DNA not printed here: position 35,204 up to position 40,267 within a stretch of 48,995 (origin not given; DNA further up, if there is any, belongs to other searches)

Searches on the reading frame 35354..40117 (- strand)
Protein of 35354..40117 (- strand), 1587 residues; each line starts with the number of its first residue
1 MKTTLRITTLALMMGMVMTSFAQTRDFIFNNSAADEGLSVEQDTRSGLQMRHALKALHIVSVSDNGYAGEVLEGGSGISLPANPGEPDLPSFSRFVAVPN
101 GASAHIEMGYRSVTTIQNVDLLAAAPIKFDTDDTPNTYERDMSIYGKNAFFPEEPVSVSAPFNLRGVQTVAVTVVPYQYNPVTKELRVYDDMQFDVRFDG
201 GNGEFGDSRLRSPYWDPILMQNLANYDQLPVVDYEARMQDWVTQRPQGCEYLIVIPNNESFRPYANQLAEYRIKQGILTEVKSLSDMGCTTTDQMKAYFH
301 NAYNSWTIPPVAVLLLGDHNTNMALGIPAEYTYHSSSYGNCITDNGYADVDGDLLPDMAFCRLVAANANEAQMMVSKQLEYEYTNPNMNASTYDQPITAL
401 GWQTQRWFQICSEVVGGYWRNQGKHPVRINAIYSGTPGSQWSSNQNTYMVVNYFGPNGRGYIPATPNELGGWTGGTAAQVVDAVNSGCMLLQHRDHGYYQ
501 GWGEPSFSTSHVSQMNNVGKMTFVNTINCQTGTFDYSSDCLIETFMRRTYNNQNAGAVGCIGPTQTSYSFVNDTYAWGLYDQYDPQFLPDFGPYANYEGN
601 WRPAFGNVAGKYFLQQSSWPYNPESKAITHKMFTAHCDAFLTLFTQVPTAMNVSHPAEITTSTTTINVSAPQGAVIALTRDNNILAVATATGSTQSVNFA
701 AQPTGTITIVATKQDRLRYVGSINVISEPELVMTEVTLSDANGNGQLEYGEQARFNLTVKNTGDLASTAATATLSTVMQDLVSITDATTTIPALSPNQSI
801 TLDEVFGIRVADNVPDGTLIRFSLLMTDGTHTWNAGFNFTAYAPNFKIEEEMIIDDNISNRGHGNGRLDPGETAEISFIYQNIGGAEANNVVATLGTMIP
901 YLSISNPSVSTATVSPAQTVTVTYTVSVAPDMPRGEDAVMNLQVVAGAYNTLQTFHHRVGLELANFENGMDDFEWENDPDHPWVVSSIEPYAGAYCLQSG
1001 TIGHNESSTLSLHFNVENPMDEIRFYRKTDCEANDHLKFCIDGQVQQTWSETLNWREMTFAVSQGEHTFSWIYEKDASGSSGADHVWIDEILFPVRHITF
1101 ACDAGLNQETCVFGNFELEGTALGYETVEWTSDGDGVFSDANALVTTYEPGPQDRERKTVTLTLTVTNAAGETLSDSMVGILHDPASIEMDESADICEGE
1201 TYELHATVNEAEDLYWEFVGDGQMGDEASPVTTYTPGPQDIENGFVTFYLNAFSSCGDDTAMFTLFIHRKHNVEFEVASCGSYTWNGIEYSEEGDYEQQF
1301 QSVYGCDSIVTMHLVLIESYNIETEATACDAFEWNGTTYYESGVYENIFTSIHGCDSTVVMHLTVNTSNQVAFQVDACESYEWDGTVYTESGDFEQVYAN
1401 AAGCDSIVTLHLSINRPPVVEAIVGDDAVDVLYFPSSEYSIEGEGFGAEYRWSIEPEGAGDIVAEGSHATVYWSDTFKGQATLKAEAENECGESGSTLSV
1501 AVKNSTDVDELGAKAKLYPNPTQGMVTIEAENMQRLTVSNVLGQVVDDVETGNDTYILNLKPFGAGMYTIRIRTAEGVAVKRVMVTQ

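Call 5: search_protein_families(library=pfam, proteins=[window:35354-40117:-], max_evalue=0.01)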
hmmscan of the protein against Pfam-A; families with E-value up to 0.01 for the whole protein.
window:35354-40117:- (1587 aa): 6 families
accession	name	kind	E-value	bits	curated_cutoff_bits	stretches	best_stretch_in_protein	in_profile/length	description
PF01364.23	Peptidase_C25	-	1.4e-43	150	23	1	251-585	1-325/374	Peptidase family C25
PF08126.16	Propeptide_C25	-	3.2e-20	72.5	22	1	76-200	50-174/205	Propeptide_C25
PF03785.20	Peptidase_C25_C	-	2.1e-10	40.8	25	1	648-723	1-78/79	Peptidase family C25, C terminal ig-like domain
PF18962.6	Por_Secre_tail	-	3.6e-10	40.4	27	1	1517-1585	1-75/75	Secretion system C-terminal sorting domain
PF25549.1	DUF7927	-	0.0022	18.7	31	1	912-948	78-114/132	Domain of unknown function (DUF7927)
PF07705.17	CARDB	-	0.003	18.2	22.7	1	739-803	7-66/101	CARDB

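Call 11: search_protein_families(library=ncbifam, proteins=[window:35354-40117:-], max_evalue=0.01)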
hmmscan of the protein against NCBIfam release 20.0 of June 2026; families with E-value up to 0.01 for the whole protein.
window:35354-40117:- (1587 aa): 4 families
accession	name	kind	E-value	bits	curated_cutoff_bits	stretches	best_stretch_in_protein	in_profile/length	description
TIGR04183.1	Por_Secre_tail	domain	1.4e-10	41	23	1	1517-1585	1-71/72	T9SS type A sorting domain-containing protein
NF033707.1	T9SS_sortase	equivalog_domain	3.8e-10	38.1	420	1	478-574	588-682/1095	type IX secretion system sortase PorU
TIGR03900.1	prc_long_Delta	hypoth_equivalog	9.2e-08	30.5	660.95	1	702-813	650-750/973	MXAN_5808 family serine peptidase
NF050177.1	TapA_OM_Porphy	equivalog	0.0013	17.6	500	1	1506-1585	462-543/544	TapA/TapC family T9SS-dependent outer membrane protein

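Call 74: search_solved_structures(query=window:35354-40117:-, max_evalue=0.00001, show_alignments=1)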
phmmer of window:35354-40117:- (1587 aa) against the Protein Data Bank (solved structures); distinct sequences matched with E-value up to 0.00001: 6.
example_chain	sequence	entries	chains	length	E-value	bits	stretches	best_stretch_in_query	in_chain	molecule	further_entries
4ief_B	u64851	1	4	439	1.6e-18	68.8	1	474-691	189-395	Gingipain R2 Mature Domain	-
1cvr_A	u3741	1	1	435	9.9e-18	66.2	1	474-691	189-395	GINGIPAIN R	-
4ief_A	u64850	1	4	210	4.3e-10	40.9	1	57-196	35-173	Gingipain R2 Pro-Domain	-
5mun_A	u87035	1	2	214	3.7e-08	34.5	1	82-217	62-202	Lys-gingipain W83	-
4rbm_A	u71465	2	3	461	1.2e-07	32.8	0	271-393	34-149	Lys-gingipain W83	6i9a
4tkx_L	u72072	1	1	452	3.3e-07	31.3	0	271-393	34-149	Lys-gingipain W83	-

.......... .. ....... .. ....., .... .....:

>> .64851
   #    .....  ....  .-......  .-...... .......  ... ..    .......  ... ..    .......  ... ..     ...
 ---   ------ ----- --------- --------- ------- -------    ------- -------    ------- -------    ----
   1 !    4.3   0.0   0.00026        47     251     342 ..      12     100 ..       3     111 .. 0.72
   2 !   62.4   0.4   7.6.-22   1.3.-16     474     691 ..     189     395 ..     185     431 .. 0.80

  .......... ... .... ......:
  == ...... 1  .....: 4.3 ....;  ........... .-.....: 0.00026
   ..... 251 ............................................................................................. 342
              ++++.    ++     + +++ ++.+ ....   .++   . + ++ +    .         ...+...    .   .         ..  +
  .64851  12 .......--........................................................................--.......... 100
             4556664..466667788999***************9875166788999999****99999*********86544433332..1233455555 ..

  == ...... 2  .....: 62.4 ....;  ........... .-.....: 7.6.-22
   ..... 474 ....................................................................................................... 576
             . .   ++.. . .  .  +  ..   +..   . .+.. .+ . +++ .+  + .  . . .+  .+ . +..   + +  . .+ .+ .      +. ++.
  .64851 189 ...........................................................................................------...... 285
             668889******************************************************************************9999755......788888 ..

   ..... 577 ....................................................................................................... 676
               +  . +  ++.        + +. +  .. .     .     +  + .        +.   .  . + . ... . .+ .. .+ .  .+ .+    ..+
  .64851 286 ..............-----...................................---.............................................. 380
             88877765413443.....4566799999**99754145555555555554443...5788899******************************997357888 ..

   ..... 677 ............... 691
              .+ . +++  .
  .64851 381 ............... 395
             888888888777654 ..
